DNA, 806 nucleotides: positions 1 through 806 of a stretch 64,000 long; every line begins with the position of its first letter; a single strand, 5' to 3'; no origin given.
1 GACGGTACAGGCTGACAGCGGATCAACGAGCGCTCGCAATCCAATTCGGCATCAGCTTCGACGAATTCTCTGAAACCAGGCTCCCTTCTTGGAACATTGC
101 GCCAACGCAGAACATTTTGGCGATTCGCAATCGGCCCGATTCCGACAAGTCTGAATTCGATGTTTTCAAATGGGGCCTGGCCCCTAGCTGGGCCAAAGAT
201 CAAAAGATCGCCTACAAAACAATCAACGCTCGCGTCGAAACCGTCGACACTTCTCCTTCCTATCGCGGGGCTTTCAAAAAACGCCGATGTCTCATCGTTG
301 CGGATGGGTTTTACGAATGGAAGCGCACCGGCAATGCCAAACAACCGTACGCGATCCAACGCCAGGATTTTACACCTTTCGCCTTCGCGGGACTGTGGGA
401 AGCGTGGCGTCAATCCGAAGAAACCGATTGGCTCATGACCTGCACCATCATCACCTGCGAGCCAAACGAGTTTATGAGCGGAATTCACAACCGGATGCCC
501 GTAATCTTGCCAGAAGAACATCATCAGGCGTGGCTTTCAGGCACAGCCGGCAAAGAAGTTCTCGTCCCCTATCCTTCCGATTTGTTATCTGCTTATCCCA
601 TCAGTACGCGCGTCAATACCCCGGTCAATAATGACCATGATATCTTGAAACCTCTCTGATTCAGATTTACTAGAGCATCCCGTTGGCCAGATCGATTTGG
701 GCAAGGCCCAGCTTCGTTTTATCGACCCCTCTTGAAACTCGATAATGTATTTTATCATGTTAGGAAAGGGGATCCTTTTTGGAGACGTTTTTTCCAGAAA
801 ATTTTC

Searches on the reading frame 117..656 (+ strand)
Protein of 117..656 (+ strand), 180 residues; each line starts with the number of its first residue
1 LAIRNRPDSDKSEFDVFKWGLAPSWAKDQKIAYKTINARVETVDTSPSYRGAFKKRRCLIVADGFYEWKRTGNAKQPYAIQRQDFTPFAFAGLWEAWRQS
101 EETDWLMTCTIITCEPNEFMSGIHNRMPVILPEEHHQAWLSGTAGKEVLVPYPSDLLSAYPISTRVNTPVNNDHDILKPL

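Call 94: search_protein_families(library=padloc, alignment_id=A10, max_evalue=0.000001)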
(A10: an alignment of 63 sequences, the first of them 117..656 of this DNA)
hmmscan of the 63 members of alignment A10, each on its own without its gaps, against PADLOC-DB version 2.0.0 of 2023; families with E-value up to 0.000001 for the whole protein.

A. member 1, window:117-656:+ (180 aa): 0 families

B. families by the number of members that match (of 63 scanned): 1 family
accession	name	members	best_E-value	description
PDLC01078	C3a156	1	1.6e-16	oxidoreductase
